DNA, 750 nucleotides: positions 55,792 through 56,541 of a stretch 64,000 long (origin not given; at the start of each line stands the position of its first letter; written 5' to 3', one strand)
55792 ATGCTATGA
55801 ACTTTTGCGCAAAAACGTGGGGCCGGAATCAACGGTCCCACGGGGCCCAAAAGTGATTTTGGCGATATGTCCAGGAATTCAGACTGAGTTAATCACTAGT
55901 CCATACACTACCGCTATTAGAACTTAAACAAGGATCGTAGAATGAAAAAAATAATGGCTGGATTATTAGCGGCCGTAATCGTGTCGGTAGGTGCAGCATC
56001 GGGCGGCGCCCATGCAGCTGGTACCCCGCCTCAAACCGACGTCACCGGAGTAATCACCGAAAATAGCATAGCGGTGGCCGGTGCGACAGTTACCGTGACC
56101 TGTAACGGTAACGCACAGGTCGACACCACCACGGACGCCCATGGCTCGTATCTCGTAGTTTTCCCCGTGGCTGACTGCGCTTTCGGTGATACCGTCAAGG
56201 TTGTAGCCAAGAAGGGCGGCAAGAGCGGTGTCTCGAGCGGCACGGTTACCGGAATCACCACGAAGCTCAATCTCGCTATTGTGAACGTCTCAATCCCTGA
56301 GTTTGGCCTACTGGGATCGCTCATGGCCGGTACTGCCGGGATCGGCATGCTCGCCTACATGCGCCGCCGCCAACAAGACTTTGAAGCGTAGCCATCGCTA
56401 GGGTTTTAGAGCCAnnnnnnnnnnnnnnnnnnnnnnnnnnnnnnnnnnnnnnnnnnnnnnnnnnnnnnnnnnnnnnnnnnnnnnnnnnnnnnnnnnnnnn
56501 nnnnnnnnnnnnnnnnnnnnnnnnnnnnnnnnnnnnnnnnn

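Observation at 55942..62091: Exosortase-like sorting system with seven tandem paralogous substrates carrying a previously unlisted [IV]PE[YF]G-TM-RRR C-terminal signal, in one translationally coupled operon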

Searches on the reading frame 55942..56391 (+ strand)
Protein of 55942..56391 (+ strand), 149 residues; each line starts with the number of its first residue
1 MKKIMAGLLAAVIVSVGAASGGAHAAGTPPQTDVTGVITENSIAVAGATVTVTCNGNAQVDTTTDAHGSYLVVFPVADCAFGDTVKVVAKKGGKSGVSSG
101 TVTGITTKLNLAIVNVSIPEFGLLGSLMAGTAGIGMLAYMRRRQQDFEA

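Call 3: search_protein_families(library=ncbifam, proteins=[window:55942-56391:+], max_evalue=1)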
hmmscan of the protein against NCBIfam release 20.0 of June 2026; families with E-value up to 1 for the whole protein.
window:55942-56391:+ (149 aa): 2 families
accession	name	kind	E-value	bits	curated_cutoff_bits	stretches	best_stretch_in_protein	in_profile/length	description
NF040942.2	hypo_ExtJ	equivalog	0.0009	19.6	52.5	1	1-95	1-66/77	selenite/tellurite reduction operon protein ExtJ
NF050142.1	PG1828_fam_lipo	equivalog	0.24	12.2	50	1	1-51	1-49/59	PG1828 family lipoprotein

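Call 4: search_protein_families(library=pfam, proteins=[window:55942-56391:+], max_evalue=1)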
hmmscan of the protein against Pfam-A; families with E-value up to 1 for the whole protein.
window:55942-56391:+ (149 aa): 6 families
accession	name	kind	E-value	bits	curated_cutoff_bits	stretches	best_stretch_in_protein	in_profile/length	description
PF13620.12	CarboxypepD_reg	-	0.0014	19.4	32.3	1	34-82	2-48/82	Carboxypeptidase regulatory-like domain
PF14263.11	DUF4354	-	0.018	15.3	25.5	1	71-123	13-65/123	Domain of unknown function (DUF4354)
PF20598.4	DUF6795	-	0.052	14.3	27.4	1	34-70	1-41/103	Domain of unknown function (DUF6795)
PF01190.23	Pollen_Ole_e_1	-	0.057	14.2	23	1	39-78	18-65/99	Pollen protein Ole e 1 like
PF17210.9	SdrD_B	-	0.086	13.5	29.7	1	33-71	12-51/112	SdrD B-like domain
PF13715.12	CarbopepD_reg_2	-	0.1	13.1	32.2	1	35-71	2-37/88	CarboxypepD_reg-like domain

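Call 18: find_homologous_proteins(query=window:55942-56391:+, max_evalue=0.001)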
Query window:55942-56391:+ (149 aa): 170 proteins with E <= 0.001 among 486 candidates; the best 120 are listed.
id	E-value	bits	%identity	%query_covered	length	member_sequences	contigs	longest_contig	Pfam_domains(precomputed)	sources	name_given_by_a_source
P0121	2.5e-83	295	100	97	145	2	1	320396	-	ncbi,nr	ncbi:MAG TPA: hypothetical protein VMT30_05070 [Candidatus Saccharimonadia bacterium]|nr:hypothetica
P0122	1.9e-58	214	74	97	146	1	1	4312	-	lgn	-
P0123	4.1e-58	213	73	97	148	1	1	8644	-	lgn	-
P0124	3.1e-57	210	73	97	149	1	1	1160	-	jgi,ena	-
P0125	2.0e-56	208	71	98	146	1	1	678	-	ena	-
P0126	4.9e-56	206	68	99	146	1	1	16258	-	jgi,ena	-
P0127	1.0e-55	205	68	99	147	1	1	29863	-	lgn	-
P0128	1.1e-55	205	68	99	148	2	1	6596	-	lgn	-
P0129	1.5e-55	205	70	99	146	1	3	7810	-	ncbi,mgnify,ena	ncbi:MAG: hypothetical protein AAB834_01775 [Patescibacteria group bacterium]|mgnify:CR=1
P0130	4.6e-55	203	71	98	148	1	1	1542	-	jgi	-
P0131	8.7e-55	202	70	97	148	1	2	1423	-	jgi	-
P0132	2.4e-54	201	69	99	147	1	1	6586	-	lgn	-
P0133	3.0e-54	201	70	99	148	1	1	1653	-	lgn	-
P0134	3.3e-54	201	68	97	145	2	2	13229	-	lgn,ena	-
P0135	3.9e-54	200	70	99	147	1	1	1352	-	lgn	-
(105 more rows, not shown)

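Call 34: predict_structure(alignment_id=A3)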
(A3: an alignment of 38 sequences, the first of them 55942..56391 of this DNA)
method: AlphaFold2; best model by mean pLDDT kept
length: 149 residues; sequences in the alignment: 38
mean_pLDDT: 81.7   pTM: 0.59
mean pLDDT of the five models: 81.7, 77.5, 76.5, 74.7, 74.5
residues with pLDDT >= 90: 72; 70-90: 35; 50-70: 42; < 50: 0
segments of 3 or more residues with pLDDT < 50: none
pLDDT, mean of each block of 10 residues (from residue 1): 61 61 62 95 95 90 96 92 94 93 91 74 67 78 76
secondary structure, 60 per line:
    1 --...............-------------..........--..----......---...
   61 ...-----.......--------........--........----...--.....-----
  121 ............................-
elements in order: H3-17 E31-40 E49-54 E58-63 E69-75 E84-91 E94-101 E106-108 E111-115 H121-148

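Call 36: fold_search(model_id=the predicted structure, library=pdb)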
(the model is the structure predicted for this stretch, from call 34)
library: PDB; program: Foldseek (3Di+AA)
matches with E <= 10: 1444; with E <= 0.001: 6
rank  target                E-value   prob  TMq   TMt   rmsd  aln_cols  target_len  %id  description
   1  4v4c_B                1.4e-04  1.00  0.44  0.25   2.6        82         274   20  Crystal Structure of Pyrogallol-Phloroglucinol Transhydroxylase from Pelobacter acidigallici (released 2014-07-09)
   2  8fia_A                3.3e-04  1.00  0.44  0.04   2.9        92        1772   11  The structure of fly Teneurin self assembly (released 2023-05-03)
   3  8bdw_A                5.3e-04  1.00  0.41  0.59   3.9        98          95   21  Crystal structure of CnaB2 domain from Lactobacillus plantarum (released 2023-02-22)
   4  8bdw_H                7.5e-04  1.00  0.40  0.58   3.9        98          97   21  Crystal structure of CnaB2 domain from Lactobacillus plantarum (released 2023-02-22)
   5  4gqz_A                9.0e-04  1.00  0.43  0.41   4.5       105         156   13  Crystal Structure of S.CueP (released 2013-08-14)
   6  6fb3_A                9.5e-04  1.00  0.43  0.04   2.8        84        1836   11  Teneurin 2 Partial Extracellular Domain (released 2018-03-28)
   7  6hif_Y                1.1e-03  1.00  0.45  0.73   2.4        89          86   15  Kuenenia stuttgartiensis hydrazine dehydrogenase complex (released 2019-04-17)
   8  4gqz_B                1.4e-03  1.00  0.43  0.41   4.5       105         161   13  Crystal Structure of S.CueP (released 2013-08-14)
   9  2xsu                  1.6e-03  1.00  0.43  0.22   7.9       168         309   10  Crystal structure of the A72G mutant of Acinetobacter radioresistens catechol 1,2 dioxygenase (released 2010-10-13)
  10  3is1                  2.2e-03  1.00  0.39  0.16   4.2        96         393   19  Crystal structure of functional region of UafA from Staphylococcus saprophyticus in C2 form at 2.45 angstrom resolution (released 2010-09-08)
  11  2xsr                  2.5e-03  1.00  0.42  0.21   8.4       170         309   11  Crystal structure of wild type Acinetobacter radioresistens catechol 1,2 dioxygenase (released 2010-12-08)
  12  2xsv                  2.6e-03  1.00  0.41  0.21   8.2       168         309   11  Crystal structure of L69A mutant Acinetobacter radioresistens catechol 1,2 dioxygenase (released 2010-10-13)
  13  1dlm_A                4.2e-03  1.00  0.40  0.20   7.8       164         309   10  STRUCTURE OF CATECHOL 1,2-DIOXYGENASE FROM ACINETOBACTER CALCOACETICUS NATIVE DATA (released 2000-05-23)
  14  9h68_A                4.2e-03  1.00  0.43  0.18   5.3       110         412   14  Crystal Structure of the spore gernation lytic transglycosylase SleC from Clostridioides difficile in its zymogenic fo (released 2025-02-12)
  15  6fwv_B                4.4e-03  1.00  0.43  0.14   2.8        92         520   20  The Bacillus anthracis TIE protein (released 2018-08-08)
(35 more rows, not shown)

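Call 41: search_protein_representatives(alignment_id=A3)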
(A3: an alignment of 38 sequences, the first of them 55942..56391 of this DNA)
Query: 38 sequences, 146 profile positions. Proteins with E-value up to 0.001 (for the whole library): 2137; up to 1e-10: 694; up to 1e-30: 30. The best 150 are listed.
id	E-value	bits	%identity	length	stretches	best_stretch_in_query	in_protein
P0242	2.1e-50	186.4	-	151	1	1-143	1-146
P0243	5.3e-48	178.6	-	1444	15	27-73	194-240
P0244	9.2e-47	174.6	-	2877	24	21-99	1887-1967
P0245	2.4e-45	170.0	-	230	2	25-141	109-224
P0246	2.4e-40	153.8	-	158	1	1-143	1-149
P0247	4.7e-40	152.8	-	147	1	1-143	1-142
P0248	3.1e-39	150.2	-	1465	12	20-113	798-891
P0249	6.7e-39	149.1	-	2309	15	14-81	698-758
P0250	7.8e-39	148.9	-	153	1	2-143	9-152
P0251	6.9e-38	145.8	-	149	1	1-143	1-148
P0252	7.1e-38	145.8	-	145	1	1-143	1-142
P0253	8.5e-38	145.5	-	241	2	27-141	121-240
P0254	1.5e-37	144.7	-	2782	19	27-72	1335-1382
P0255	3.4e-37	143.6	-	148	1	1-143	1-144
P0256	1.2e-36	141.8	-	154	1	1-143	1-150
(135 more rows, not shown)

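Call 54: find_related_loci(query=A5, collection=metagenome_contigs, flank=4000)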
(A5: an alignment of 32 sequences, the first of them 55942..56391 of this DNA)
Query A5 (149 aa) in metagenome_contigs; peptide patterns used: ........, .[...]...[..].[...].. (x = any residue, [..] = any of these).
180 stretches matched a pattern; 41 encode a relative of the query (tblastn E <= 1e-3); 41 distinct loci.
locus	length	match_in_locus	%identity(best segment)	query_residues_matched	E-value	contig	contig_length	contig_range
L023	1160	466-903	72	2-148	5e-68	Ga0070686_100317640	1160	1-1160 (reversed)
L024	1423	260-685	70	2-146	6e-65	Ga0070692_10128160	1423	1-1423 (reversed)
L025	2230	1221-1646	70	1-145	8e-62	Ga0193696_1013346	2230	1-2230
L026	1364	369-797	68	1-146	4e-62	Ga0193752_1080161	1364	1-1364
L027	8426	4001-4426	69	1-146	1e-58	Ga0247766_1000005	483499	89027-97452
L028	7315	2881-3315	68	1-148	4e-58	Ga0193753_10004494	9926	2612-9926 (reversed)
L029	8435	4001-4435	66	1-148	5e-58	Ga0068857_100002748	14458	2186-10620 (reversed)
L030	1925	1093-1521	66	1-146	6e-59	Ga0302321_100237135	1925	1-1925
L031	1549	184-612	66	1-146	7e-60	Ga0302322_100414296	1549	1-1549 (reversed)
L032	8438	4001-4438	65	1-149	9e-58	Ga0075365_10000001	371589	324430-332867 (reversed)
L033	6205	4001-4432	65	2-148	2e-57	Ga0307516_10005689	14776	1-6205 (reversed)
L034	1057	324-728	71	1-138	1e-60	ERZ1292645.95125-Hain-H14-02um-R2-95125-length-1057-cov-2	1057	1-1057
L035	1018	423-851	64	1-146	9e-61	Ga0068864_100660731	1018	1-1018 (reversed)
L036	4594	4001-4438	64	1-148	9e-57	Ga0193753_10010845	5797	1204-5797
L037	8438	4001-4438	64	1-148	9e-57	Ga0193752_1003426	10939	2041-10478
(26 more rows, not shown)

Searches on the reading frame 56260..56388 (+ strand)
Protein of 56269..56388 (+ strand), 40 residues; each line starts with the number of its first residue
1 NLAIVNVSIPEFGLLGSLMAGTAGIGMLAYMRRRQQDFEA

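Call 11: search_protein_families(library=ncbifam, proteins=[window:56269-56388:+], max_evalue=10)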
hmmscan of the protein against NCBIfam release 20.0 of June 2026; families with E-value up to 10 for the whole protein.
seq(40 aa): 0 families

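Call 33: find_homologous_proteins(query=A4, max_evalue=0.1)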
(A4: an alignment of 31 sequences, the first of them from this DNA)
Query A4 (31 sequences) (40 aa, profile of the alignment): 1 proteins with E <= 0.1 among 901 candidates.
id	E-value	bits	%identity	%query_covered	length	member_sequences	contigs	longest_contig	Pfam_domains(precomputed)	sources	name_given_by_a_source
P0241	4.3e-15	73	73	83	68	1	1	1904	-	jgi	jgi:hypothetical protein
